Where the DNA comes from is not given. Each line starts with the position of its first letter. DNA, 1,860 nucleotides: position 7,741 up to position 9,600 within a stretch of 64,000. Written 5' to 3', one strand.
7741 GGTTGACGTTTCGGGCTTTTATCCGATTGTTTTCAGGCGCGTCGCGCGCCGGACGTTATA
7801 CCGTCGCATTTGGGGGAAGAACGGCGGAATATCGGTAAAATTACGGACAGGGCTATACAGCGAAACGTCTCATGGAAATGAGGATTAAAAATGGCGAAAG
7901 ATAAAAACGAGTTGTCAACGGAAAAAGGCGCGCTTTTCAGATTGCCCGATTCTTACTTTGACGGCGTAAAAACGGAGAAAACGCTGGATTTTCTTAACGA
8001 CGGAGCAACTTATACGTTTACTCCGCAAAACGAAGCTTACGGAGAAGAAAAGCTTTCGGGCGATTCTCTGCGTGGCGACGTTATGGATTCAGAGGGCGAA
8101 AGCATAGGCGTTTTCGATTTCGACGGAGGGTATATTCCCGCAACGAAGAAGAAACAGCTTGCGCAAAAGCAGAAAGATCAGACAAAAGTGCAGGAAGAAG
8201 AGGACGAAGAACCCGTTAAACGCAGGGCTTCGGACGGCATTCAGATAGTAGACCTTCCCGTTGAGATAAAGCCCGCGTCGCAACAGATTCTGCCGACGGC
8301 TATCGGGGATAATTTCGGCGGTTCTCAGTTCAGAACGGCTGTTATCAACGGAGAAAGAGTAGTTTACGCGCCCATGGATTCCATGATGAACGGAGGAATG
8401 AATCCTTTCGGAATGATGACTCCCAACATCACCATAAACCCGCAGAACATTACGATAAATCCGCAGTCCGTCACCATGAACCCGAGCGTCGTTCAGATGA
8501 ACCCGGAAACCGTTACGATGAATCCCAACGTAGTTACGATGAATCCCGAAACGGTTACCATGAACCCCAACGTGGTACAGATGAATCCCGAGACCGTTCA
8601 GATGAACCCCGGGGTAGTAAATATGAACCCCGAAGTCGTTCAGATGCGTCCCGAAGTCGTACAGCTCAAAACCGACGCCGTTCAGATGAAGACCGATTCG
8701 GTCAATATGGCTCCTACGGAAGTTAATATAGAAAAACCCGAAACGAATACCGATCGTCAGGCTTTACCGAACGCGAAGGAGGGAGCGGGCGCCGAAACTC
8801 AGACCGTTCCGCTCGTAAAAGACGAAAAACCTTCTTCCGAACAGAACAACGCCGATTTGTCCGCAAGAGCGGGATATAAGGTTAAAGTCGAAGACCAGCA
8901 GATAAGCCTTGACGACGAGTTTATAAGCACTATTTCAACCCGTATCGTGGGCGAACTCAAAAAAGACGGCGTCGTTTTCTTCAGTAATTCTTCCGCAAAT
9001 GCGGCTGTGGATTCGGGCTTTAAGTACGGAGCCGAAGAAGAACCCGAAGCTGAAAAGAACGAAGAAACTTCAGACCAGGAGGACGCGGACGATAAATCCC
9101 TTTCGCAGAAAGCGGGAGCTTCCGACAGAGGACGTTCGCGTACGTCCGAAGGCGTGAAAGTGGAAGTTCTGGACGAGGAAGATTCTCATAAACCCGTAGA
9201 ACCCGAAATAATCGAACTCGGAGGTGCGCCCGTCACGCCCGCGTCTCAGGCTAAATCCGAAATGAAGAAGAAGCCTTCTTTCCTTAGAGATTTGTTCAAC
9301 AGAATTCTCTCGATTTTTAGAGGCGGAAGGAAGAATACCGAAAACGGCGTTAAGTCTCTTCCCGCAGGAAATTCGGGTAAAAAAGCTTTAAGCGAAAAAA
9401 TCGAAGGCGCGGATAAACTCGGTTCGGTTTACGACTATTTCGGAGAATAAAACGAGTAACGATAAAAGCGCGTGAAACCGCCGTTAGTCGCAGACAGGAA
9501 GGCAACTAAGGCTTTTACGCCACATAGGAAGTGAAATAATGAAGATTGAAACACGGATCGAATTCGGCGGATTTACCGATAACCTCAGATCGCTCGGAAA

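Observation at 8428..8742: Fifteen perfect-register heptads (V-x-M-N-P-x-x) in a 519-aa protein of unknown function downstream of rho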

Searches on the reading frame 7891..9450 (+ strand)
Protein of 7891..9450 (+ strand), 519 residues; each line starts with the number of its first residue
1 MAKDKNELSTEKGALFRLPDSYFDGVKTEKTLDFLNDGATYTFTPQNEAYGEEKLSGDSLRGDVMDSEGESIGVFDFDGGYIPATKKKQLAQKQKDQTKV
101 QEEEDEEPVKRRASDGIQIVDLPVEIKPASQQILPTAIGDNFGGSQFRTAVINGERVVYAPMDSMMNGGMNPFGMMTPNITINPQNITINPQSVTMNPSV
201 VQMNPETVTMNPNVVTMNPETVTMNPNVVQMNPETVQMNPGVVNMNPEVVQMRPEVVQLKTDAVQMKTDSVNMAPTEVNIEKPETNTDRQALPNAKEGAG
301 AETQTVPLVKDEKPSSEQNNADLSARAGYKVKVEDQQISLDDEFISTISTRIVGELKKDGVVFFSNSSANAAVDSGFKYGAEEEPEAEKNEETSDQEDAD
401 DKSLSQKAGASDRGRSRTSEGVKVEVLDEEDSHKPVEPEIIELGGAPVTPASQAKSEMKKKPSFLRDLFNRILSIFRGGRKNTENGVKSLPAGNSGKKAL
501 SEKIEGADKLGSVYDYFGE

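Call 3: search_protein_families(library=pfam, proteins=[window:7891-9450:+], max_evalue=0.1)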
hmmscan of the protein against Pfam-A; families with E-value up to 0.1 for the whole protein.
window:7891-9450:+ (519 aa): 0 families

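Call 4: search_protein_families(library=ncbifam, proteins=[window:7891-9450:+], max_evalue=1)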
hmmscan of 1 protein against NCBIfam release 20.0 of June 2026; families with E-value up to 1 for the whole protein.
window:7891-9450:+ (519 aa): 1 family
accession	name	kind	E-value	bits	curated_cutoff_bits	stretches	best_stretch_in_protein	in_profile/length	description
NF047861.1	LIC13259ECMBind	equivalog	0.15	12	250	0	450-512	17-79/143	LIC13259 family plasminogen/vitronectin/complement-binding protein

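Call 6: find_homologous_proteins(query=window:7891-9447:+, max_evalue=0.001)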
Query window:7891-9447:+ (519 aa): 13 proteins with E <= 0.001 among 8000 candidates.
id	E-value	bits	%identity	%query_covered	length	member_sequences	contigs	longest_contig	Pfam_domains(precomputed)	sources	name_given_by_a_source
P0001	0.0e+0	1121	100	100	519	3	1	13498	-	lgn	-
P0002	5.1e-146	506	50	100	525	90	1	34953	-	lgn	-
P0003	8.9e-131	455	49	100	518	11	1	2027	-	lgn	-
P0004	9.1e-130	452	50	100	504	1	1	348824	-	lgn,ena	-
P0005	4.2e-93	331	53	67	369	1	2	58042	-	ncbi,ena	-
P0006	1.1e-81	293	40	100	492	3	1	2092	-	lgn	-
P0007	1.5e-73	267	37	100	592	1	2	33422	-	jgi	-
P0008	1.2e-69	254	36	95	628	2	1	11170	-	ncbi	ncbi:MAG: hypothetical protein RR316_01575, partial [Clostridia bacterium]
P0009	7.6e-46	175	32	100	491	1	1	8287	-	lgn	-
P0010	1.3e-41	161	30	100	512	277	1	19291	-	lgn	-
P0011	1.6e-37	148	30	100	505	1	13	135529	-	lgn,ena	-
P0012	5.5e-31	126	29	100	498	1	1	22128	-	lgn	-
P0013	8.4e-31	126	29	100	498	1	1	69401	-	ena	-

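Call 11: find_related_loci(query=A1, collection=genome_contigs, flank=8000)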
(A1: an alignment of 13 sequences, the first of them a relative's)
Query A1 (519 aa) in genome_contigs; peptide patterns used: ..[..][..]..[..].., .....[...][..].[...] (x = any residue, [..] = any of these).
97 stretches matched a pattern; 3 encode a relative of the query (tblastn E <= 1e-3); 3 distinct loci.
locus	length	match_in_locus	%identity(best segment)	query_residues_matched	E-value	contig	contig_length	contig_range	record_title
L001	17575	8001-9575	50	1-518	1e-138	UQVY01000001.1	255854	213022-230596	uncultured Clostridiales bacterium isolate UMGS692 genome assembly, contig: NODE_1_length_255854_cov_10.410842, whole ge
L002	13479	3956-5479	36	4-503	4e-82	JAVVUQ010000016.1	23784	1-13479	MAG: Clostridia bacterium isolate CGS10Y2-bin59 NODE_1959_length_23784_cov_6.553247, whole genome shotgun sequence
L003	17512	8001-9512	30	1-517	8e-45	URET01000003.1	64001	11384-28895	uncultured Clostridiales bacterium isolate UMGS929 genome assembly, contig: NODE_63_length_64001_cov_35.559863, whole ge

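Call 16: search_protein_families(library=pfam, proteins=[L003:7137-7847:+, L003:6164-6814:+, L003:4837-6153:+, L003:9583-10725:+, L003:11074-12690:+, L002:1860-3044:+, L002:3037-3408:+, L002:5891-6610:+, L002:6594-7271:+, L001:6421-7665:+], max_evalue=0.001)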
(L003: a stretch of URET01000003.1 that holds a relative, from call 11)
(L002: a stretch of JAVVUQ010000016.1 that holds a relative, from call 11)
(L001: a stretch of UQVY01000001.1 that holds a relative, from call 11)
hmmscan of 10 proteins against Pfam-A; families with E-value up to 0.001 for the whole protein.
L003:7137-7847:+ (236 aa): 2 families
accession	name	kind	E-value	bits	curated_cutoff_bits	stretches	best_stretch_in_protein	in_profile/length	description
PF00149.33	Metallophos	-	6e-16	59.9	21.5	1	1-202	1-190/191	Calcineurin-like phosphoesterase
PF12850.12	Metallophos_2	-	3.3e-07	30.9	27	1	1-209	1-125/154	Calcineurin-like phosphoesterase superfamily domain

L003:6164-6814:+ (216 aa): 1 family
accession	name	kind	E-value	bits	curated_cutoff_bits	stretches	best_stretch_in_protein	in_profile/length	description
PF02660.20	G3P_acyltransf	-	7.7e-44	150.1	24.1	1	16-200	2-164/164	Glycerol-3-phosphate acyltransferase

L003:4837-6153:+ (438 aa): 13 families
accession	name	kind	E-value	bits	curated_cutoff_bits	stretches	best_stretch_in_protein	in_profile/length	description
PF01926.29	MMR_HSR1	-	8.7e-60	200.2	21.9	2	177-296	1-113/113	50S ribosome-binding GTPase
PF14714.11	KH_dom-like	-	2.7e-34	117.7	27.3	1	354-434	1-81/81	KH-domain-like of EngA bacterial GTPase enzymes, C-terminal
PF02421.24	FeoB_N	-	6e-32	110.8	27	2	177-342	2-154/156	Ferrous iron transport protein B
PF00009.33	GTP_EFTU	-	2.9e-21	76.3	26.5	2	176-347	4-185/188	Elongation factor Tu GTP binding domain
PF00350.29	Dynamin_N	-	5.6e-16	59.5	27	1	178-214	1-36/168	Dynamin family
PF04548.22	AIG1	-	6.6e-12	45.6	27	2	7-109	5-109/212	AIG1 family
PF03193.22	RsgA_GTPase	-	1.8e-09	38.1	30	0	259-346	23-106/174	RsgA GTPase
PF16897.10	MMR_HSR1_Xtn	-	3.1e-06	27.6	35.2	0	112-163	56-104/106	C-terminal region of MMR_HSR1 domain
PF00071.28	Ras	-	6.4e-06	26.3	21.6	0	178-343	2-155/162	Ras family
PF08477.19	Roc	-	1.6e-05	25.6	27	0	177-235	1-68/119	Ras of Complex, Roc, domain of DAPkinase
PF03266.21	NTPase_1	-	6.4e-05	23.3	23.9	0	5-72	2-69/168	NTPase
PF13479.12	AAA_24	-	0.00017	22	27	0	175-208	2-32/195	AAA domain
PF03029.23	ATP_bind_1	-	0.00035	20.9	27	0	285-350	154-213/240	Conserved hypothetical ATP binding protein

L003:9583-10725:+ (380 aa): 0 families

L003:11074-12690:+ (538 aa): 3 families
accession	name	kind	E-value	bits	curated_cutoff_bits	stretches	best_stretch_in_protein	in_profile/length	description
PF13306.12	LRR_5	-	1e-94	313.5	27.7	4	276-366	2-91/127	BspA type Leucine rich repeat region (6 copies)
PF13855.12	LRR_8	-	1.2e-10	41.4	27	0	297-342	13-59/61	Leucine rich repeat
PF23952.1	LRR_EndoS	-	7.2e-05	23.4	27.9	0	310-373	37-100/116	Endo-beta-N-acetylglucosaminidase EndoS LRR domain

L002:1860-3044:+ (394 aa): 3 families
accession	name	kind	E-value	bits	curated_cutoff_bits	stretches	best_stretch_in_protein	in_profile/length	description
PF00266.25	Aminotran_5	-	1.2e-80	271.7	21.5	1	4-363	1-368/371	Aminotransferase class-V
PF01212.27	Beta_elim_lyase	-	5.8e-05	23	27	1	48-203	35-200/288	Beta-eliminating lyase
PF01053.26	Cys_Met_Meta_PP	-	0.00068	18.7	27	0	36-204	43-200/381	Cys/Met metabolism PLP-dependent enzyme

L002:3037-3408:+ (123 aa): 1 family
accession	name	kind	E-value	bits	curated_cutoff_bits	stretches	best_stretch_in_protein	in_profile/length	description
PF01592.21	NifU_N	-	2.4e-46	157.4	22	1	1-122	1-125/127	NifU-like N terminal domain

L002:5891-6610:+ (239 aa): 2 families
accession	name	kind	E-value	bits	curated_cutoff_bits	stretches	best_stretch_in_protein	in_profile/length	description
PF00561.26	Abhydrolase_1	-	6.2e-07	29.8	25.8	1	32-107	26-103/245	alpha/beta hydrolase fold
PF03096.20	Ndr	-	0.00014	21.1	23.3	1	36-204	59-242/283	Ndr family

L002:6594-7271:+ (225 aa): 2 families
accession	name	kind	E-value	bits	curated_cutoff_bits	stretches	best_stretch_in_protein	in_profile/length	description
PF00027.35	cNMP_binding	-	4.9e-10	39.7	27.5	1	38-118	2-81/89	Cyclic nucleotide-binding domain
PF13545.12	HTH_Crp_2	-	3.2e-08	33.8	27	1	164-224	3-63/70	Crp-like helix-turn-helix domain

L001:6421-7665:+ (414 aa): 0 families

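Call 17: predict_structure(alignment_id=A1)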
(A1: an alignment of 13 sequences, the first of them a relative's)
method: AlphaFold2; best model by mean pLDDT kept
length: 519 residues; sequences in the alignment: 13
mean_pLDDT: 39.0   pTM: 0.15
mean pLDDT of the five models: 39.0, 36.9, 34.0, 32.2, 30.7
residues with pLDDT >= 90: 0; 70-90: 0; 50-70: 78; < 50: 441
segments of 3 or more residues with pLDDT < 50: 1-12, 38-82, 99-147, 161-363, 376-462, 477-511, 516-519
pLDDT, mean of each block of 10 residues (from residue 1): 40 52 59 52 38 30 34 41 56 54 39 40 40 31 43 51 37 34 34 35 41 38 40 39 38 34 36 30 29 28 27 33 33 31 34 42 55 53 35 29 28 28 30 38 35 36 59 51 34 32 43 48
secondary structure, 60 per line:
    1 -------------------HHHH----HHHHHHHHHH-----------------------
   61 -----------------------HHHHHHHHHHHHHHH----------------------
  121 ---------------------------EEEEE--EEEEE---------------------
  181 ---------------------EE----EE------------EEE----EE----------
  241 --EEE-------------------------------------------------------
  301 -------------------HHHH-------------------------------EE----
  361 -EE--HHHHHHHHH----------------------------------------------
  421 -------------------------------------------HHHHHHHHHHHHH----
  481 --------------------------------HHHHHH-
elements in order: H20-23 H28-37 H84-98 E148-152 E155-159 E222-224 E243-245 H320-323 H366-374 H464-476 H513-518
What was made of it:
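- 7891..8025 (+): Conserved N-terminal module, aa 1-45: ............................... AlphaFold gives a short helix at aa 28-37, pLDDT 52-59 (call 17).
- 8926..9036 (+): Conserved module, aa 346-382: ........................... AlphaFold gives a hairpin plus a helix at aa 366-374, pLDDT about 55 (call 17).
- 9274..9336 (+): Cationic amphipathic helix, aa 462-482 (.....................). Candidate membrane-targeting or partner-binding helix. AlphaFold helix at aa 464-476 (call 17).
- Full-length AlphaFold gives mean pLDDT 39 and pTM 0.15, with no folded domain (call 17).
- Tried and rejected: The full-length AlphaFold model was too poor for a fold search (call 17).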

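Call 20: search_protein_families(library=ncbifam, proteins=[L001:6421-7665:+], max_evalue=0.01)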
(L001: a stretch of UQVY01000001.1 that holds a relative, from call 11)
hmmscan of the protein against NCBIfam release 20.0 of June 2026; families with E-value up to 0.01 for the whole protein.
L001:6421-7665:+ (414 aa): 1 family
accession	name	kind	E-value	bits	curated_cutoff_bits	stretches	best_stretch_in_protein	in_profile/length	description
NF058679.1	EncB_fam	subfamily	0.00053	20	90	0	260-309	33-83/117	encapsulin nanocompartment ferritin-likeEncB family encapsulin nanocompartment ferritin-like cargo protein cargo protein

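Call 21: search_solved_structures(query=A1, max_evalue=1)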
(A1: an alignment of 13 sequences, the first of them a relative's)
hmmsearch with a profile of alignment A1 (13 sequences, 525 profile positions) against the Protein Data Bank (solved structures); distinct sequences matched with E-value up to 1: 1.
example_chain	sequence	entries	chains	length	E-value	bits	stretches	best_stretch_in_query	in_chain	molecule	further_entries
3d82_A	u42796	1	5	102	0.37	13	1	138-200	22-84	Cupin 2, conserved barrel domain protein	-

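Call 22: search_protein_representatives(alignment_id=A1)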
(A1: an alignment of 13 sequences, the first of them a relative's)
Query: 13 sequences, 525 profile positions. Proteins with E-value up to 0.001 (for the whole library): 293; up to 1e-10: 28; up to 1e-30: 7. The best 150 are listed.
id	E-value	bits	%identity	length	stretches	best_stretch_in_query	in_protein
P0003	3.7e-217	739.0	-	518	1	1-524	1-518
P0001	2.1e-198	677.1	-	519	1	1-524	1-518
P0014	2.6e-182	624.0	-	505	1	1-525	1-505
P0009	8.6e-175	599.2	-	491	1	1-524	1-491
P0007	8.1e-174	596.0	-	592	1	1-524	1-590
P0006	4.4e-166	570.5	-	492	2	113-524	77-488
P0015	1.9e-78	281.3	-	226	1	4-209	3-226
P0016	2.7e-18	82.8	-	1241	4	181-282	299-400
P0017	5.3e-18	81.8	-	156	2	200-242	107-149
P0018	7.1e-18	81.4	-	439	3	179-242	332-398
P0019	1.2e-16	77.4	-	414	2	207-265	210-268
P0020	1.1e-15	74.1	-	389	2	186-260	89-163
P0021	1.3e-15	73.9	-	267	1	190-277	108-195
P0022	1.7e-15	73.6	-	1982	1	201-331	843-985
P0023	8.9e-14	67.9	-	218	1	186-278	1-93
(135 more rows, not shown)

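Call 27: find_encoding_contigs(protein=P0009, flank=8000, max_places=3)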
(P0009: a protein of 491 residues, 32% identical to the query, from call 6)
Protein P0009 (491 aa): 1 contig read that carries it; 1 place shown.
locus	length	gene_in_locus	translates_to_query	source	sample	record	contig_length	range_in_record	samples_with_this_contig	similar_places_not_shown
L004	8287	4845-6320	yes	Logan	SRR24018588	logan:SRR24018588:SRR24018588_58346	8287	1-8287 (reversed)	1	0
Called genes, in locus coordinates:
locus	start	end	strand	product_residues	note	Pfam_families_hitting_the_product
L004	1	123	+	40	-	?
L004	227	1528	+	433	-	PF17820:PDZ_6 (faint), PF19238:Radical_SAM_2, PF04459:DUF512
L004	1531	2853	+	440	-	PF00350:Dynamin_N (faint), PF01926:MMR_HSR1, PF02421:FeoB_N, PF00009:GTP_EFTU, PF00071:Ras (weak), PF01926:MMR_HSR1, PF02421:FeoB_N, PF14714:KH_dom-like, +4 more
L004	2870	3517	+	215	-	PF02660:G3P_acyltransf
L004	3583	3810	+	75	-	-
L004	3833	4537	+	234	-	PF00149:Metallophos, PF12850:Metallophos_2 (weak)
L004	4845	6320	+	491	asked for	-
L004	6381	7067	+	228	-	-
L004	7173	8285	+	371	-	?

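Call 28: find_encoding_contigs(protein=P0007, flank=8000, max_places=2)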
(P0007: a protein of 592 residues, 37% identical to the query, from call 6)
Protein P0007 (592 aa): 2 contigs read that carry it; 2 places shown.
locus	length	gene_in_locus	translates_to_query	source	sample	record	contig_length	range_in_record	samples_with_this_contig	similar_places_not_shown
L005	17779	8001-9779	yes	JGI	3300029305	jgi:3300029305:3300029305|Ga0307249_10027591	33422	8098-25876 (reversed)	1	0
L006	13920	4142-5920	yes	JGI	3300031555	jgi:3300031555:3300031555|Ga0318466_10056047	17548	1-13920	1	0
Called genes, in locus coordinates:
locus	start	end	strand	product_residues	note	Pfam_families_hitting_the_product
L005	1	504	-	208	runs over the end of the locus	PF13707:RloB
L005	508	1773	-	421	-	PF02463:SMC_N (weak), PF13175:AAA_15 (faint), PF13304:AAA_21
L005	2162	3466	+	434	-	PF13175:AAA_15 (faint), PF02463:SMC_N, PF13304:AAA_21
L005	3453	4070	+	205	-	PF13707:RloB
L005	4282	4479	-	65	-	-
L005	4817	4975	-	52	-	-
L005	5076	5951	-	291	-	PF04542:Sigma70_r2, PF08281:Sigma70_r4_2 (weak), PF04545:Sigma70_r4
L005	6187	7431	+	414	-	-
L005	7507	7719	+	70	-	-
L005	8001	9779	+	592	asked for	-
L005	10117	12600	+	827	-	PF00933:Glyco_hydro_3, PF01915:Glyco_hydro_3_C, PF14310:Fn3-like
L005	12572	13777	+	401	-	-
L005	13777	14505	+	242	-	PF07505:DUF5131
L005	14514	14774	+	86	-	-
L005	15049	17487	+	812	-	PF07694:5TM-5TMR_LYT, PF07228:SpoIIE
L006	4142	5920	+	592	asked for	-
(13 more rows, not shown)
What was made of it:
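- spo0A lies in the window (call 20), and a SpoIIE-domain gene lies near one homologue (call 28).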

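Call 29: find_encoding_contigs(protein=P0010, flank=8000, max_places=2)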
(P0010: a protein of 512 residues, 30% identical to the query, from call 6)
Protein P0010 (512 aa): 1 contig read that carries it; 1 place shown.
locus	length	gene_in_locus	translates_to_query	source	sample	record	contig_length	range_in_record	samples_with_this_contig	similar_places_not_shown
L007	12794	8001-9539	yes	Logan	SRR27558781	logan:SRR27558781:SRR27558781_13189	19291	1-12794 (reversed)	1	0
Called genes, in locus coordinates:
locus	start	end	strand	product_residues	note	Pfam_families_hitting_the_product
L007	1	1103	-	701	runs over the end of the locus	PF12437:GSIII_N, PF00120:Gln-synt_C, PF18318:Gln-synt_C-ter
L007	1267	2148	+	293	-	PF00849:PseudoU_synth_2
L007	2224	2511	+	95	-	PF07876:Dabb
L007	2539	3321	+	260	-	PF00160:Pro_isomerase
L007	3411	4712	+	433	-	PF17820:PDZ_6, PF19238:Radical_SAM_2, PF04055:Radical_SAM (faint), PF04459:DUF512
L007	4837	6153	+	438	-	PF00071:Ras (faint), PF00350:Dynamin_N (faint), PF01926:MMR_HSR1, PF02421:FeoB_N, PF00009:GTP_EFTU, PF01926:MMR_HSR1, PF02421:FeoB_N, PF14714:KH_dom-like, +4 more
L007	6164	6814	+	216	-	PF02660:G3P_acyltransf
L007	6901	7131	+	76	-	PF18912:DZR_2 (faint)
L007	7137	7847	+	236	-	PF00149:Metallophos, PF12850:Metallophos_2 (weak)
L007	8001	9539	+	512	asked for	-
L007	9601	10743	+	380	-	-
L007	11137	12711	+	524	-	PF13306:LRR_5, PF13855:LRR_8 (faint), PF23952:LRR_EndoS (faint), PF13306:LRR_5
